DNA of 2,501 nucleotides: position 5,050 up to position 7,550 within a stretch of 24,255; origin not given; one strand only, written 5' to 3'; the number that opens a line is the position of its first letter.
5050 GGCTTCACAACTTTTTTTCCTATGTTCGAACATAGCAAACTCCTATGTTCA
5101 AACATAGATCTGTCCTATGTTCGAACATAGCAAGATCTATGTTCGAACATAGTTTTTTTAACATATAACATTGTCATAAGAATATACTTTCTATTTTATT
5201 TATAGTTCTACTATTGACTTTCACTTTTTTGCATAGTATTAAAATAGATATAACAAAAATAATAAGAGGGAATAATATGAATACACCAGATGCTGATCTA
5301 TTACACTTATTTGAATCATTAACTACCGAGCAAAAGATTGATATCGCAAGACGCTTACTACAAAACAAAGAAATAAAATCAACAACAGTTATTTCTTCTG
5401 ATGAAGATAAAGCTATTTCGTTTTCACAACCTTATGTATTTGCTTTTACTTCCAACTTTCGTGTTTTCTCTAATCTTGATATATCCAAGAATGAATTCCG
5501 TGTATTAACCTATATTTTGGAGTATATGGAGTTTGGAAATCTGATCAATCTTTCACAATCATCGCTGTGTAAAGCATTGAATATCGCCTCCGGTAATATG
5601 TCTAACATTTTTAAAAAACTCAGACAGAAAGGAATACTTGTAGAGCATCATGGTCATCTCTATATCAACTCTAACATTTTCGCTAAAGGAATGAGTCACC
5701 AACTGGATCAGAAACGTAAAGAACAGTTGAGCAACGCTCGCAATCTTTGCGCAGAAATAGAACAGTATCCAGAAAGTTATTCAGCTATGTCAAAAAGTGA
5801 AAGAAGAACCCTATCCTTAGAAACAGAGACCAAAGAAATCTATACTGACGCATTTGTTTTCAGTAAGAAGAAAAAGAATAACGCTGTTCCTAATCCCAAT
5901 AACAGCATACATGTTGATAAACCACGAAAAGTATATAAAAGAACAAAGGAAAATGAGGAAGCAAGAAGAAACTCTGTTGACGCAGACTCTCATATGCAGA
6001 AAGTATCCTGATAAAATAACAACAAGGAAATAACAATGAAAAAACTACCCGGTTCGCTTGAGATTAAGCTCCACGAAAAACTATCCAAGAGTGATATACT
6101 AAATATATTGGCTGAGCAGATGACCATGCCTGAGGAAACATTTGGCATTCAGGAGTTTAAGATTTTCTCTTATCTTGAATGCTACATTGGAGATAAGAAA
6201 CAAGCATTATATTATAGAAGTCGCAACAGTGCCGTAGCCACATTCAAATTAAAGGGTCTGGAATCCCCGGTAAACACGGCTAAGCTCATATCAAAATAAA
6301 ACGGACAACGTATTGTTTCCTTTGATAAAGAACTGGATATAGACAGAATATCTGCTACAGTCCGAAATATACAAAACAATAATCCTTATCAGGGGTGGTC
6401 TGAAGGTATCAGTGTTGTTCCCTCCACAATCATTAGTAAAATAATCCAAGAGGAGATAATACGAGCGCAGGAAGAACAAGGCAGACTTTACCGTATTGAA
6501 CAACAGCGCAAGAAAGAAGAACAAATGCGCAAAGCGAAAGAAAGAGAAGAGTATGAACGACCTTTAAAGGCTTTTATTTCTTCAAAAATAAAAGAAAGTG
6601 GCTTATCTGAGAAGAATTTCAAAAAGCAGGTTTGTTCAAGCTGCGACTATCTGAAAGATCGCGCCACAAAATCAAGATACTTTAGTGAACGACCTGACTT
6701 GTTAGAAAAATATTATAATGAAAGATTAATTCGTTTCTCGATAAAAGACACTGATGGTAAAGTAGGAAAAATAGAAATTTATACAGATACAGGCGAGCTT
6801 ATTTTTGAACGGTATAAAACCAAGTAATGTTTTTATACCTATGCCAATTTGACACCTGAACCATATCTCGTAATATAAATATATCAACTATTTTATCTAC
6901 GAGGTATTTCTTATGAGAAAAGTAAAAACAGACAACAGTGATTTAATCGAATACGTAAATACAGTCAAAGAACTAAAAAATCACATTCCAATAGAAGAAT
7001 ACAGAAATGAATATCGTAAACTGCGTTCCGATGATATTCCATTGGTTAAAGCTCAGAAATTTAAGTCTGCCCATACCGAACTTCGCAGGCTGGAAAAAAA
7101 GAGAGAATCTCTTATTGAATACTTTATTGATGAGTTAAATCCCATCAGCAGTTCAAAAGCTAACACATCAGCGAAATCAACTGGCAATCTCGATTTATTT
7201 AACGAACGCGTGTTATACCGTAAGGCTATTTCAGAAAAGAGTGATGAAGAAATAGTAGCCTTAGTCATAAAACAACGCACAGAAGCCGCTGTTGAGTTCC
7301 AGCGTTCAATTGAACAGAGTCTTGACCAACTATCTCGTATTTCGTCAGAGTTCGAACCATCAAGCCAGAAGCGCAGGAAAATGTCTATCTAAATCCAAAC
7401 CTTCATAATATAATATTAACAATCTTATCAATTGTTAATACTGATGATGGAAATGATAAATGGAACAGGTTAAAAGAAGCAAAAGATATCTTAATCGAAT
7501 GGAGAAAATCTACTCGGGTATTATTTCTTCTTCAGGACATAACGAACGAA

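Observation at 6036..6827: Single in-frame TAA splitting a 264-codon reading frame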

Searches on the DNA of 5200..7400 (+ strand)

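Call 6: search_dna_similar(query=window:5200-7400:+, collection=ecoli_genomes, mode=near, max_rows=30)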
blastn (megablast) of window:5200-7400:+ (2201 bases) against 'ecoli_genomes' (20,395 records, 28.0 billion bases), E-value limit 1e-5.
Records with a match: 643; places in all: 655; records where one place covers at least 80% of the query: 170.
Genomes with a match: 643 of 5426; with a place that covers at least 80% of the query: 170. Places per genome that has any: lowest 1, median 1, highest 3. On chromosomes: 655 places; on plasmids: 0.
Best place of each record, by identity: >=99% 7; 95-99% 183; 90-95% 338; 80-90% 115.
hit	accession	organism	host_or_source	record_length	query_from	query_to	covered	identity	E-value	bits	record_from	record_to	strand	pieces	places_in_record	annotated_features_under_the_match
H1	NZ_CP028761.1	Escherichia coli strain A13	Sheep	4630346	1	2201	100%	100.0%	0e+0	4065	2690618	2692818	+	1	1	hypothetical protein | replication/maintenance protein RepL | DUF4756 family protein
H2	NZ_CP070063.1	Escherichia coli strain FDAARGOS_1372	Homo sapiens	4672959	1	2201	100%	100.0%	0e+0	4065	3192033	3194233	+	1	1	hypothetical protein | replication/maintenance protein RepL | DUF4756 family protein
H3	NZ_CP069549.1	Escherichia coli strain FDAARGOS_1253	Homo sapiens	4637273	1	2201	100%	100.0%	0e+0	4065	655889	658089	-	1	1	hypothetical protein | replication/maintenance protein RepL | DUF4756 family protein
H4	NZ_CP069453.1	Escherichia coli strain FDAARGOS_1254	Homo sapiens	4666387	1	2201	100%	100.0%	0e+0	4065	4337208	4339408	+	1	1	hypothetical protein | replication/maintenance protein RepL | DUF4756 family protein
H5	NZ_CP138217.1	Escherichia coli strain 20Y000092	Homo sapiens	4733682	1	2201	100%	100.0%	0e+0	4065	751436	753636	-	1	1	hypothetical protein | replication/maintenance protein RepL | DUF4756 family protein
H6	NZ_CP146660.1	Escherichia coli strain MS 57-2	Homo sapiens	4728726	1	2201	100%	100.0%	0e+0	4065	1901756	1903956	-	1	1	hypothetical protein | replication/maintenance protein RepL | DUF4756 family protein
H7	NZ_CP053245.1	Escherichia coli strain SCU-485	Homo sapiens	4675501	1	2201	100%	99.1%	0e+0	3958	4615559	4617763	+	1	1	hypothetical protein | replication/maintenance protein RepL | DUF4756 family protein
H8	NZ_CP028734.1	Escherichia coli strain A42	Antechinus swainsonii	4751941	1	2194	100%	96.5%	0e+0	3631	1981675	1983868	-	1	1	hypothetical protein | replication/maintenance protein RepL | DUF4756 family protein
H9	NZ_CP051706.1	Escherichia coli strain SCU-124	Homo sapiens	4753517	1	2194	100%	96.5%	0e+0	3626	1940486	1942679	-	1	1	hypothetical protein | replication/maintenance protein RepL | DUF4756 family protein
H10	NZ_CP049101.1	Escherichia coli strain EC28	Homo sapiens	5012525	1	2194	100%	96.5%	0e+0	3626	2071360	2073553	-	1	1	hypothetical protein | replication/maintenance protein RepL | DUF4756 family protein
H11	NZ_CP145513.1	Escherichia coli strain L1PEag1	cape gooseberry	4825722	1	2194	100%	96.5%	0e+0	3626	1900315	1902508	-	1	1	hypothetical protein | replication/maintenance protein RepL | DUF4756 family protein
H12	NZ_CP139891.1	Escherichia coli strain ECO20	Homo sapiens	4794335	1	2194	100%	96.5%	0e+0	3626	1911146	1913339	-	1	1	hypothetical protein | SEN1990 family winged helix-turn-helix DNA-binding protein | DUF4756 family protein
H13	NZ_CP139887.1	Escherichia coli strain ECO21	Homo sapiens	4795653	1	2194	100%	96.5%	0e+0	3626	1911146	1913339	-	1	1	hypothetical protein | SEN1990 family winged helix-turn-helix DNA-binding protein | DUF4756 family protein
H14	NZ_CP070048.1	Escherichia coli strain FDAARGOS_1290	Homo sapiens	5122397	1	2194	100%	96.5%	0e+0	3624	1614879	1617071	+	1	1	hypothetical protein | replication/maintenance protein RepL | DUF4756 family protein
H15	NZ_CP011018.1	Escherichia coli strain CI5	Homo sapiens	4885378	1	2194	100%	96.4%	0e+0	3616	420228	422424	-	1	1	hypothetical protein | replication/maintenance protein RepL | DUF4756 family protein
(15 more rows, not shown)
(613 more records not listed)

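Call 7: search_dna_similar(query=window:5200-7400:+, collection=phages, mode=near, max_rows=20)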
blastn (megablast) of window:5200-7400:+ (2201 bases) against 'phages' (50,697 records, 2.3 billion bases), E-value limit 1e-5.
No match.

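Call 8: get_annotated_region(hit=H1, flank=8000)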
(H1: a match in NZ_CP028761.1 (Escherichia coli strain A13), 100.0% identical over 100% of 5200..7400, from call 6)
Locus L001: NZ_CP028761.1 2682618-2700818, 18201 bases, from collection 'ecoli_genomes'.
description: Escherichia coli strain A13 chromosome, complete genome
organism: Escherichia coli strain A13 (NCBI taxid 562)
replicon: chromosome; assembly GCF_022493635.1
host: Sheep; source: feces; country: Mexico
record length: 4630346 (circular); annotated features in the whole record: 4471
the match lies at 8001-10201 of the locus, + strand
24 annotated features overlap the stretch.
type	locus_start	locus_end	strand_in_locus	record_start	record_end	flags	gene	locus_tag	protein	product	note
CDS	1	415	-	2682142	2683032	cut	-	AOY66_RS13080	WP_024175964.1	DUF2971 domain-containing protein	-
CDS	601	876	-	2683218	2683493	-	-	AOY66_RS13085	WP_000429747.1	hypothetical protein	-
CDS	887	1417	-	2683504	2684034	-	-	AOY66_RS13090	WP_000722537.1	lipoprotein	-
CDS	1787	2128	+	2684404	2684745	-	-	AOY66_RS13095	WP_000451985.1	hypothetical protein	-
CDS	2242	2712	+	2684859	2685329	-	-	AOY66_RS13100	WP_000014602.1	hypothetical protein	-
CDS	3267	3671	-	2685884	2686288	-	-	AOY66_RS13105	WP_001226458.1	hypothetical protein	-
CDS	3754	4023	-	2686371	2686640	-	-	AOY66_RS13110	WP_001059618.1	hypothetical protein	-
CDS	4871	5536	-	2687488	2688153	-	-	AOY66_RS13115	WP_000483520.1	HNH endonuclease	-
CDS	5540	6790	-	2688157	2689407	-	-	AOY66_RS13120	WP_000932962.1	AAA family ATPase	-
CDS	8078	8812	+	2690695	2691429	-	-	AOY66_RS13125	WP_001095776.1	replication/maintenance protein RepL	-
CDS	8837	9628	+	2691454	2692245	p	-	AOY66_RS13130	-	hypothetical protein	internal stop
CDS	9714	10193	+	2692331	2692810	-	-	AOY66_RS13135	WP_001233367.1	DUF4756 family protein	-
CDS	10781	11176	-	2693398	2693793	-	-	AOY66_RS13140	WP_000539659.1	hypothetical protein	-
CDS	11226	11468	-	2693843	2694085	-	-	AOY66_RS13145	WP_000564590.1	DNA-binding protein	-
CDS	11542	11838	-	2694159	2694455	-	-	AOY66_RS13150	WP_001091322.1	hypothetical protein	-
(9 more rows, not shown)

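Call 9: get_annotated_region(hit=H8, flank=3000)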
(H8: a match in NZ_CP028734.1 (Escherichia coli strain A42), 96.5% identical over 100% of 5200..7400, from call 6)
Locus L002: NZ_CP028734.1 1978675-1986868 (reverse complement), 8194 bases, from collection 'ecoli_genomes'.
description: Escherichia coli strain A42 chromosome, complete genome
organism: Escherichia coli strain A42 (NCBI taxid 562)
replicon: chromosome; assembly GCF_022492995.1
host: Antechinus swainsonii; source: feces; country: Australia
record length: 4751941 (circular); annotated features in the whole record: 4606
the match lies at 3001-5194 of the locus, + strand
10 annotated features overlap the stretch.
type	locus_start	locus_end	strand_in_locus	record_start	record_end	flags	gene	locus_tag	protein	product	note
CDS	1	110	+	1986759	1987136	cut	-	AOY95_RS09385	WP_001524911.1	hypothetical protein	-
CDS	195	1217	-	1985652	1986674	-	-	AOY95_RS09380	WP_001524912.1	DUF4238 domain-containing protein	-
CDS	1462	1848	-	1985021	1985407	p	-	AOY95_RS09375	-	hypothetical protein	internal stop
CDS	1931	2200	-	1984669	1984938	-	-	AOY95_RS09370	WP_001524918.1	hypothetical protein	-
CDS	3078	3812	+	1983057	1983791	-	-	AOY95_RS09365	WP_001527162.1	replication/maintenance protein RepL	-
CDS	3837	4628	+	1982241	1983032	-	-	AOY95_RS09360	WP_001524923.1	hypothetical protein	-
CDS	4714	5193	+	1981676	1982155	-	-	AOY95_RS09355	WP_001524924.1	DUF4756 family protein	-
CDS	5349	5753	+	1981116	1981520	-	-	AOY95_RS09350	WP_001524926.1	H-NS family nucleoid-associated regulatory protein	-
CDS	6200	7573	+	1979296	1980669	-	-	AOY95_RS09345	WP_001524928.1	DUF6602 domain-containing protein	-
CDS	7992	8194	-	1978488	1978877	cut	-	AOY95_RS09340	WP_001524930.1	hypothetical protein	-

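Call 17: search_dna_similar(query=window:6270-6324:+, collection=ecoli_genomes, mode=near, max_rows=40, max_evalue=10)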
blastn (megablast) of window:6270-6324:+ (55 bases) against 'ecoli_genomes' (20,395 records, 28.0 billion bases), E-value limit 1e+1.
Records with a match: 7; places in all: 7; records where one place covers at least 80% of the query: 7.
Genomes with a match: 7 of 5426; with a place that covers at least 80% of the query: 7. Places per genome that has any: lowest 1, median 1, highest 1. On chromosomes: 7 places; on plasmids: 0.
Best place of each record, by identity: >=99% 7.
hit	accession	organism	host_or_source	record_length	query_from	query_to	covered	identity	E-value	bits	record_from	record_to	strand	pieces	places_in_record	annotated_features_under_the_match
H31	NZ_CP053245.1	Escherichia coli strain SCU-485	Homo sapiens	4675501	1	55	100%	100.0%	9e-20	102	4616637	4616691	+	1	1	hypothetical protein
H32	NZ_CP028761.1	Escherichia coli strain A13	Sheep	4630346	1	55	100%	100.0%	9e-20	102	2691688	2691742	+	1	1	hypothetical protein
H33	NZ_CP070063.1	Escherichia coli strain FDAARGOS_1372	Homo sapiens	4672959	1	55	100%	100.0%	9e-20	102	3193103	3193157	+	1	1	hypothetical protein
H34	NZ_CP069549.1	Escherichia coli strain FDAARGOS_1253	Homo sapiens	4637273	1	55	100%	100.0%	9e-20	102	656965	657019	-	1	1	hypothetical protein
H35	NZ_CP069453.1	Escherichia coli strain FDAARGOS_1254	Homo sapiens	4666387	1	55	100%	100.0%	9e-20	102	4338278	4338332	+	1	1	hypothetical protein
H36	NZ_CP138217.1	Escherichia coli strain 20Y000092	Homo sapiens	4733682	1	55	100%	100.0%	9e-20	102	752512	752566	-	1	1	hypothetical protein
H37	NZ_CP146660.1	Escherichia coli strain MS 57-2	Homo sapiens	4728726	1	55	100%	100.0%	9e-20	102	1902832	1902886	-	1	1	hypothetical protein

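Call 30: get_annotated_region(hit=H7, flank=6000)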
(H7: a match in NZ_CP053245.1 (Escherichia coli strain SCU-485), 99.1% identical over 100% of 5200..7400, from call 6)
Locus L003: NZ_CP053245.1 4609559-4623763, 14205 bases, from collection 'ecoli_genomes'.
description: Escherichia coli strain SCU-485 chromosome, complete genome
organism: Escherichia coli strain SCU-485 (NCBI taxid 562)
replicon: chromosome; assembly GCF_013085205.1
host: Homo sapiens; source: rectal swab from healthy college student; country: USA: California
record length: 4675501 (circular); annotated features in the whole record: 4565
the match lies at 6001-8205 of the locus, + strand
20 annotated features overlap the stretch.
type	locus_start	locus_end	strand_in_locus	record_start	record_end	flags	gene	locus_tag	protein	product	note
CDS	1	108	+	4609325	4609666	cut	-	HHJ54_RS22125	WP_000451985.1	hypothetical protein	-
CDS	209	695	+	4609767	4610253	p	-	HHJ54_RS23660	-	hypothetical protein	frameshifted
CDS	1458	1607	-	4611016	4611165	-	-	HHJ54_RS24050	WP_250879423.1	hypothetical protein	-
CDS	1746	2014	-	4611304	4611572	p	-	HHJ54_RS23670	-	hypothetical protein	frameshifted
CDS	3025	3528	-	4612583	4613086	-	-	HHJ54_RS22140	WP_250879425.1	HNH endonuclease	-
CDS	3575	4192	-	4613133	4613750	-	-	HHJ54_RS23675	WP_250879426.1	AAA family ATPase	-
CDS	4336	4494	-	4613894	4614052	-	-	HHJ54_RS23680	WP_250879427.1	hypothetical protein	-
CDS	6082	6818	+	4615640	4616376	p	-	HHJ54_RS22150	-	replication/maintenance protein RepL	frameshifted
CDS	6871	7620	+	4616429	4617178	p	-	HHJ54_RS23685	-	hypothetical protein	frameshifted; internal stop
CDS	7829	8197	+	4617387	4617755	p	-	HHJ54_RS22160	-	DUF4756 family protein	internal stop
CDS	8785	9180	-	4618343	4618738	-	-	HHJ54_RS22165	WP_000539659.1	hypothetical protein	-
CDS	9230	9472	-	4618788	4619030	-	-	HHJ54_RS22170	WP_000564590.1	H-NS family histone-like protein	-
CDS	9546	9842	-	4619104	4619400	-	-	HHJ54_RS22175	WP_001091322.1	hypothetical protein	-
CDS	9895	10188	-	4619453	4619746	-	-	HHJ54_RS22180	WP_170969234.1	hypothetical protein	-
CDS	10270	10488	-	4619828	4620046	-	-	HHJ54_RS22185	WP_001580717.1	helix-turn-helix transcriptional regulator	-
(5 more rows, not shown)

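Call 38: search_dna_similar(query=window:6036-6827:+, collection=ecoli_genomes, mode=near, max_rows=40, rows=spread)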
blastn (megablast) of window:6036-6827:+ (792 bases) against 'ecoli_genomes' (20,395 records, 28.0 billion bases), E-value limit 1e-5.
Records with a match: 174; places in all: 177; records where one place covers at least 80% of the query: 164.
Genomes with a match: 174 of 5426; with a place that covers at least 80% of the query: 164. Places per genome that has any: lowest 1, median 1, highest 2. On chromosomes: 177 places; on plasmids: 0.
Best place of each record, by identity: >=99% 7; 95-99% 158; 90-95% 9.
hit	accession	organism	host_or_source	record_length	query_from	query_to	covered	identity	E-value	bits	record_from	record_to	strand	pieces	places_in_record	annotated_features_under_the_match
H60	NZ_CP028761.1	Escherichia coli strain A13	Sheep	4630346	1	792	100%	100.0%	0e+0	1463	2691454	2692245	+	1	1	hypothetical protein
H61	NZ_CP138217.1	Escherichia coli strain 20Y000092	Homo sapiens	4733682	1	792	100%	100.0%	0e+0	1463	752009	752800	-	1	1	hypothetical protein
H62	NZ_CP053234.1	Escherichia coli strain SCU-106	Homo sapiens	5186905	1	792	100%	97.9%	0e+0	1369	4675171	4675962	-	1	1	hypothetical protein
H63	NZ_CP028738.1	Escherichia coli strain A38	Petrogale lateralis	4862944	1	792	100%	97.3%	0e+0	1347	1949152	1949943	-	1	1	hypothetical protein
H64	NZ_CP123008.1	Escherichia coli strain NWU_4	Bos taurus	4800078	1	792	100%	97.3%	0e+0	1347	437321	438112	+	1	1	hypothetical protein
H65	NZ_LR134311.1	Escherichia coli strain NCTC9113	missing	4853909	1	792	100%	97.3%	0e+0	1347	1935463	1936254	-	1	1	hypothetical protein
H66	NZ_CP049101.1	Escherichia coli strain EC28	Homo sapiens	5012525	1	792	100%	96.8%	0e+0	1325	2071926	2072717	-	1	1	hypothetical protein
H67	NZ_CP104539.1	Escherichia coli strain E6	Poultry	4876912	1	792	100%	96.8%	0e+0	1325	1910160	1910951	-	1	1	hypothetical protein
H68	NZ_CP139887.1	Escherichia coli strain ECO21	Homo sapiens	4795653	1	792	100%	96.8%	0e+0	1325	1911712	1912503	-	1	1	hypothetical protein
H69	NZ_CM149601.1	Escherichia coli strain MEI1A-0323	Soil surface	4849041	1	792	100%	96.8%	0e+0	1325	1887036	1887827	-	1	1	hypothetical protein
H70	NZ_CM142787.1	Escherichia coli strain GPEC1201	chicken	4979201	1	792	100%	96.8%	0e+0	1325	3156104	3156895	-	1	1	hypothetical protein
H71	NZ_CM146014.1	Escherichia coli strain YZ_2_1_complete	Tool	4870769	1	792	100%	96.7%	0e+0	1319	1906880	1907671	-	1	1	hypothetical protein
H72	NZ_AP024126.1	Escherichia coli strain NS-NP030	Bos taurus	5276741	1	792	100%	96.3%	0e+0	1303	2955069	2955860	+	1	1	hypothetical protein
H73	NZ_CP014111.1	Escherichia coli strain FDAARGOS_144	Homo sapiens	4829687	1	792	100%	96.0%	0e+0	1286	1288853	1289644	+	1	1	hypothetical protein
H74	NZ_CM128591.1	Escherichia coli strain 200112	Homo sapiens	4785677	1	792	100%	95.8%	0e+0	1280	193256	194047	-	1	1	hypothetical protein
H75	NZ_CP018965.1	Escherichia coli strain Ecol_517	Homo sapiens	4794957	1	792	100%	95.7%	0e+0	1275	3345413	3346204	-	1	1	hypothetical protein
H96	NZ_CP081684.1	Escherichia coli strain 0H23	-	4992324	1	792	100%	92.9%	0e+0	1153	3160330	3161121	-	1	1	hypothetical protein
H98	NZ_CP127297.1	Escherichia coli strain APEC20/16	Gallus gallus domesticus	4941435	1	424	46%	95.7%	2e-64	596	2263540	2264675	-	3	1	IS1-like element IS1A family transposase | hypothetical protein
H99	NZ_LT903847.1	Escherichia coli O127:H6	Homo sapiens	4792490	1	279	35%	98.2%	2e-134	488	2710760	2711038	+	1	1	hypothetical protein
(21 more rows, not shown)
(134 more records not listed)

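Call 40: get_annotated_region(hit=H62, flank=100)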
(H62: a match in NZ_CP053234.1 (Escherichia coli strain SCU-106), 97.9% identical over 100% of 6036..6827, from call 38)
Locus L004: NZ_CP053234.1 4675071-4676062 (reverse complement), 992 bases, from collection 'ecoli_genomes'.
description: Escherichia coli strain SCU-106 chromosome, complete genome
organism: Escherichia coli strain SCU-106 (NCBI taxid 562)
replicon: chromosome; assembly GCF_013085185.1
host: Homo sapiens; source: rectal swab from healthy college student; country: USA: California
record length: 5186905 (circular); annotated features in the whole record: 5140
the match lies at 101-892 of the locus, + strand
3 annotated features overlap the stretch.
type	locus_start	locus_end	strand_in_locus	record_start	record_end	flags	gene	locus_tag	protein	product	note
CDS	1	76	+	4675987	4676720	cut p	-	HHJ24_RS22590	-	replication/maintenance protein RepL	frameshifted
CDS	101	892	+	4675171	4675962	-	-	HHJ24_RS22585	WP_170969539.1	hypothetical protein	-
CDS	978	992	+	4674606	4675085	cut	-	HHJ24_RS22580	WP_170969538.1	DUF4756 family protein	-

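Call 41: get_annotated_region(hit=H63, flank=100)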
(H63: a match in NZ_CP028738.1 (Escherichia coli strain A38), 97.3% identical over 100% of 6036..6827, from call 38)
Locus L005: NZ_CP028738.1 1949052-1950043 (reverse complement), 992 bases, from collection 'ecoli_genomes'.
description: Escherichia coli strain A38 chromosome, complete genome
organism: Escherichia coli strain A38 (NCBI taxid 562)
replicon: chromosome; assembly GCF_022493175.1
host: Petrogale lateralis; source: feces; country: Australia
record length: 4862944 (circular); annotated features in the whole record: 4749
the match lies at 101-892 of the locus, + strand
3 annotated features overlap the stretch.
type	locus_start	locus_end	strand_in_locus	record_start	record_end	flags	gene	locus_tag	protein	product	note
CDS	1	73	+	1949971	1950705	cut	-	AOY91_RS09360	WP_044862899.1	replication/maintenance protein RepL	-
CDS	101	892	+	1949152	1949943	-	-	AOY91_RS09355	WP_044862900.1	hypothetical protein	-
CDS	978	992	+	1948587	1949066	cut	-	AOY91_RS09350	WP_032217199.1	DUF4756 family protein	-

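Call 42: get_annotated_region(hit=H75, flank=100)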
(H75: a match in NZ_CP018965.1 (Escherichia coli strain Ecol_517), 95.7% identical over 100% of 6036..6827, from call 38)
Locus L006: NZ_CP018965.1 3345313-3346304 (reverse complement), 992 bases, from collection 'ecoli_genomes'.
description: Escherichia coli strain Ecol_517 chromosome, complete genome
organism: Escherichia coli strain Ecol_517 (NCBI taxid 562)
replicon: chromosome; assembly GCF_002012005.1
host: Homo sapiens; source: not applicable; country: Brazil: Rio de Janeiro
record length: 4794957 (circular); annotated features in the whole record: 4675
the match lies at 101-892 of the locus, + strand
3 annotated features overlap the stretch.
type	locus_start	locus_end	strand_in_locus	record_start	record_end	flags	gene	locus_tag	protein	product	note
CDS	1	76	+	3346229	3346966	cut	-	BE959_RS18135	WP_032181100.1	replication/maintenance protein RepL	-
CDS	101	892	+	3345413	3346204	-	-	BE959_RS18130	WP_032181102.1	hypothetical protein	-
CDS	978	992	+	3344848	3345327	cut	-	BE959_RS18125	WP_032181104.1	DUF4756 family protein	-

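Call 43: get_annotated_region(hit=H96, flank=100)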
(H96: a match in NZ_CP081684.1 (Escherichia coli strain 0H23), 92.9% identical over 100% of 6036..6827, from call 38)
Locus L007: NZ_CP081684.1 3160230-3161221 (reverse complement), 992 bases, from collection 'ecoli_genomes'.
description: Escherichia coli strain 0H23 chromosome, complete genome
organism: Escherichia coli strain 0H23 (NCBI taxid 562)
replicon: chromosome; assembly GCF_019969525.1
host: -; source: -; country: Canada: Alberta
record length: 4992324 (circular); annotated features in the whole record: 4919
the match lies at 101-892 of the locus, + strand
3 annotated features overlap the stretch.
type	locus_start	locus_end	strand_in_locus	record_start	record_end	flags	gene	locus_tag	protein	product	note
CDS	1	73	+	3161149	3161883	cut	-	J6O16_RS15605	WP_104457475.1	replication/maintenance protein RepL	-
CDS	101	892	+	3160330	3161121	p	-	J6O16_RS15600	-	hypothetical protein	internal stop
CDS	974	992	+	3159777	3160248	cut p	-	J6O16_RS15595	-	DUF4756 family protein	frameshifted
